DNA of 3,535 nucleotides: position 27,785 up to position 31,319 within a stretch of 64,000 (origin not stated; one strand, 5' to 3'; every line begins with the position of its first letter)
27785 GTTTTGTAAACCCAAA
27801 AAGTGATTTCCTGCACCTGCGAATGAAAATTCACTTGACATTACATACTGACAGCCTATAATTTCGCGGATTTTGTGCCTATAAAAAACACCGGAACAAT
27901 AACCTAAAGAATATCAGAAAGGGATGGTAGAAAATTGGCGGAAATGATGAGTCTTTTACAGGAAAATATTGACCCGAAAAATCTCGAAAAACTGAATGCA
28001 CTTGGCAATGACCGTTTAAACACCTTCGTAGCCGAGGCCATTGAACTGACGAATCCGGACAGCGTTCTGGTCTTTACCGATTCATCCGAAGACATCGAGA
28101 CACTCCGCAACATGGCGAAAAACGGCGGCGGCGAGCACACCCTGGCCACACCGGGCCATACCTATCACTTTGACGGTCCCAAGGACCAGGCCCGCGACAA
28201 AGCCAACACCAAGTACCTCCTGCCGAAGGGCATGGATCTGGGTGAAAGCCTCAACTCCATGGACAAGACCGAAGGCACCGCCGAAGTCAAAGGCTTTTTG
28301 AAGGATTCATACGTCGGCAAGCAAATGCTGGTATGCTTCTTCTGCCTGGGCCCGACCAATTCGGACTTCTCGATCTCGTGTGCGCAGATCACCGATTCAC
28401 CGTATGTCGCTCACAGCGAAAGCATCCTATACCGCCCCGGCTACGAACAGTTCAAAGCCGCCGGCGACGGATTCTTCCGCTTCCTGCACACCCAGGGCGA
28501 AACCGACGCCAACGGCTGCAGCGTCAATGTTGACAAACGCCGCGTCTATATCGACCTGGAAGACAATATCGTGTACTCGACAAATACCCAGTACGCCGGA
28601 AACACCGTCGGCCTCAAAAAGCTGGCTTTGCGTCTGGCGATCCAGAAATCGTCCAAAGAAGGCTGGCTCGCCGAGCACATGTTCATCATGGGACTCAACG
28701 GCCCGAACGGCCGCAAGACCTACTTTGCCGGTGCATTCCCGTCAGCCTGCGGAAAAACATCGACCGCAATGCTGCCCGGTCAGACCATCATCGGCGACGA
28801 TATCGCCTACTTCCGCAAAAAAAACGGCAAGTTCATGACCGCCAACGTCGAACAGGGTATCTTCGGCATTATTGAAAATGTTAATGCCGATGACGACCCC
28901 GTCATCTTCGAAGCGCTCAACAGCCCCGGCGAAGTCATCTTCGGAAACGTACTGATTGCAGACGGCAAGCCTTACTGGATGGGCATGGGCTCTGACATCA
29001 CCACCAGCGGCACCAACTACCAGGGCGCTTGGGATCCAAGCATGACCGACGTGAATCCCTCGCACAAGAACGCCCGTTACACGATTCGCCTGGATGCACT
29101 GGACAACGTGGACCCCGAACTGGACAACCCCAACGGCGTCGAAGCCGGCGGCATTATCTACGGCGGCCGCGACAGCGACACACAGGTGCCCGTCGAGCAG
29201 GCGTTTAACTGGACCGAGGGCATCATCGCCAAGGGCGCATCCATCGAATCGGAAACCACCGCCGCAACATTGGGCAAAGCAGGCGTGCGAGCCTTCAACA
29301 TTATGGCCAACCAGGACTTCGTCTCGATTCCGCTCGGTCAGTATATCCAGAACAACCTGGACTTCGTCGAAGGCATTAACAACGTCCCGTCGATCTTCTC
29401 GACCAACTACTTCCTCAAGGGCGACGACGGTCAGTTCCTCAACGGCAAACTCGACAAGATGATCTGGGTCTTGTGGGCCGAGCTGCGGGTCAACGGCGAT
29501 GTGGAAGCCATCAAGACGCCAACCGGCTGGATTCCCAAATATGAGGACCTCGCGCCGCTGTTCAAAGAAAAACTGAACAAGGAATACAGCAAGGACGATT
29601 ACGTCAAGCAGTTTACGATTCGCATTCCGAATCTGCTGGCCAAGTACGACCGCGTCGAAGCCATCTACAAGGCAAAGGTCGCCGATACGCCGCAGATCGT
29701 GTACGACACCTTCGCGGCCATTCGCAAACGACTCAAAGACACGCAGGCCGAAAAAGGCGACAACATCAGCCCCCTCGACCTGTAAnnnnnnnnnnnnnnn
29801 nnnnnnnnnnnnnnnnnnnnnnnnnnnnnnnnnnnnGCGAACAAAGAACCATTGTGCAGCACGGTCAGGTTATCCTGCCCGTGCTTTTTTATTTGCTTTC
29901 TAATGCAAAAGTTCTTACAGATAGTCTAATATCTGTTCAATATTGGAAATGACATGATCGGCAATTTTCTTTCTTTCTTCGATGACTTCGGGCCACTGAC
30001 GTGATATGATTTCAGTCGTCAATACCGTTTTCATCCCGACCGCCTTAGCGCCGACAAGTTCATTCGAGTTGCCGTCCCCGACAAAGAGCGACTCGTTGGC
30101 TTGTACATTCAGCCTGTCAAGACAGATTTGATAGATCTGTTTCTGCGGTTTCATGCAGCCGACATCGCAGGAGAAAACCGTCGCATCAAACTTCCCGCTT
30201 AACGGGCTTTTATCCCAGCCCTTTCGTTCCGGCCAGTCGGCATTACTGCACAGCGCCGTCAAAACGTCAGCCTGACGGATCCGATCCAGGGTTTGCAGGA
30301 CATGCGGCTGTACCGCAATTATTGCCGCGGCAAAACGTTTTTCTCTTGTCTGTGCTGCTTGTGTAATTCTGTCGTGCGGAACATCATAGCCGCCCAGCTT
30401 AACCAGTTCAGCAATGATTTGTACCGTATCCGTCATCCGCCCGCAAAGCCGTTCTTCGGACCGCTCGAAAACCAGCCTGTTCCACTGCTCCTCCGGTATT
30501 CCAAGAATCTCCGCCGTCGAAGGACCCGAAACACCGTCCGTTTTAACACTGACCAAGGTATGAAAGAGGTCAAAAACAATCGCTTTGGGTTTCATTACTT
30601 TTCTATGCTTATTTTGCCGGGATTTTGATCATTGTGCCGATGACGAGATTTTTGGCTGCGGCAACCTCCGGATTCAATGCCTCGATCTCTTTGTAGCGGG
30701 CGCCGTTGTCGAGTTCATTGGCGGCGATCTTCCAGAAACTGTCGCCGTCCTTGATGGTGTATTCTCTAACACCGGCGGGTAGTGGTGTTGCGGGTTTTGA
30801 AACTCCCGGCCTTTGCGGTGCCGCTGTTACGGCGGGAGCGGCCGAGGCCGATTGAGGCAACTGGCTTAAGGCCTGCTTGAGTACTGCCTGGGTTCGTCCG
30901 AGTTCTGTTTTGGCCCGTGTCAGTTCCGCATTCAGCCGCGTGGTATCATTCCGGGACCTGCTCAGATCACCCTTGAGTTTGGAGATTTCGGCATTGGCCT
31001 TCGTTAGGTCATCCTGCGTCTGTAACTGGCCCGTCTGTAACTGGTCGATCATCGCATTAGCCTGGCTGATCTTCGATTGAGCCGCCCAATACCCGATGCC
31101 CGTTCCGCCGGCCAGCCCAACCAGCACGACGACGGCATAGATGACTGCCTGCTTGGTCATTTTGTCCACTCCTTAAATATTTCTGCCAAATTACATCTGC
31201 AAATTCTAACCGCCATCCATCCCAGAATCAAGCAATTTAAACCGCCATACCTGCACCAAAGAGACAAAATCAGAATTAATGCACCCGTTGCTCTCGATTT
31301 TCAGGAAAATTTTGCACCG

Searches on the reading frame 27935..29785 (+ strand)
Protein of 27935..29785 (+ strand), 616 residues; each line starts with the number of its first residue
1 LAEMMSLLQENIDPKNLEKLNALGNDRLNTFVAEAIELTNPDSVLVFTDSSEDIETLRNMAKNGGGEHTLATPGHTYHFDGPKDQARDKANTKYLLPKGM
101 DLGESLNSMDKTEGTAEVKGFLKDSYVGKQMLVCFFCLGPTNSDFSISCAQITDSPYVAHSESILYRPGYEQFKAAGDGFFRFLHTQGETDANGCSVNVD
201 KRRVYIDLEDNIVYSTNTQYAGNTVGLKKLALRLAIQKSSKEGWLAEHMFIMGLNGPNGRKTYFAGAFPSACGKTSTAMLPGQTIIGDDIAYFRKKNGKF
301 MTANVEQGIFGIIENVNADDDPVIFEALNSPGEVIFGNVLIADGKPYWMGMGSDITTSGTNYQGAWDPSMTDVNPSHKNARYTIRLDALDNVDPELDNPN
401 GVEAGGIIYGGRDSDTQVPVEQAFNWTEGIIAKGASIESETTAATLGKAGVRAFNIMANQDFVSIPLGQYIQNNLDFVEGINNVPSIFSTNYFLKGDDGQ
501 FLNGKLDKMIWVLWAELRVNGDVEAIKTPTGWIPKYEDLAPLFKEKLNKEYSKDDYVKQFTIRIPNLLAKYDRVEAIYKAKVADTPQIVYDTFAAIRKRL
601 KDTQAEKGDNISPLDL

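Call 63: search_protein_families(library=pfam, proteins=[window:27935-29785:+], max_evalue=0.00001)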
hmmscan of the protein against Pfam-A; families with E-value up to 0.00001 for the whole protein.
window:27935-29785:+ (616 aa): 3 families
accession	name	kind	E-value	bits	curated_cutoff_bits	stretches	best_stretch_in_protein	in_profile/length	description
PF00821.23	PEPCK_GTP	-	3.4e-104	348.9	23.8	1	244-599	1-357/357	Phosphoenolpyruvate carboxykinase C-terminal P-loop domain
PF17297.7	PEPCK_N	-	1.3e-58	198.6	23.8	1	31-239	2-217/218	Phosphoenolpyruvate carboxykinase N-terminal domain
PF01293.25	PEPCK_ATP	-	1.3e-07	31.2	26.5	1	131-342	86-285/465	Phosphoenolpyruvate carboxykinase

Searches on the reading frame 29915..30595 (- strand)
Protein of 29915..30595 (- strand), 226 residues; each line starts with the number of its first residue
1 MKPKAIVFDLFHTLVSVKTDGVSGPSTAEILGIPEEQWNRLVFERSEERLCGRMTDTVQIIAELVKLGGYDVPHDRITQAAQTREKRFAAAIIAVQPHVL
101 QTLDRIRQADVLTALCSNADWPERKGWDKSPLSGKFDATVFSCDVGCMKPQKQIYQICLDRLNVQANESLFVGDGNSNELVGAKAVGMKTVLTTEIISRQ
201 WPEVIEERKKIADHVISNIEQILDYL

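Call 66: search_protein_families(library=pfam, proteins=[window:29915-30595:-], max_evalue=0.0001)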
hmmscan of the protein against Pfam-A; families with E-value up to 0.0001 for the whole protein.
window:29915-30595:- (226 aa): 3 families
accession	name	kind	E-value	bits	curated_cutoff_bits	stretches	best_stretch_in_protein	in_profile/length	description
PF00702.32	Hydrolase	-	2.9e-14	54.3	26.4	1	4-187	2-191/191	haloacid dehalogenase-like hydrolase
PF13419.12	HAD_2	-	4.2e-11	43.7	23.8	1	76-192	61-177/178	Haloacid dehalogenase-like hydrolase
PF13242.12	Hydrolase_like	-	7.9e-07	29.3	22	1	147-200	2-55/75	HAD-hyrolase-like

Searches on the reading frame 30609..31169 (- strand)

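Call 66: search_protein_families(library=pfam, proteins=[window:30609-31169:-], max_evalue=0.0001)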
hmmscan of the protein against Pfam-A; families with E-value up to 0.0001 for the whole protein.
window:30609-31169:- (186 aa): 3 families
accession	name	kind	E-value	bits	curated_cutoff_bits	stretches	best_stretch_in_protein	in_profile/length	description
PF23457.1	LysM2_NFP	-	1.4e-07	31.9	36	1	136-184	7-54/56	NFP LysM2 domain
PF01476.26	LysM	-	5.6e-07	29.9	20.9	1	137-184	1-43/43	LysM domain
PF25366.1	RUFY4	-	7.1e-05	23.5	27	0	43-102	6-65/90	RUFY4-like domain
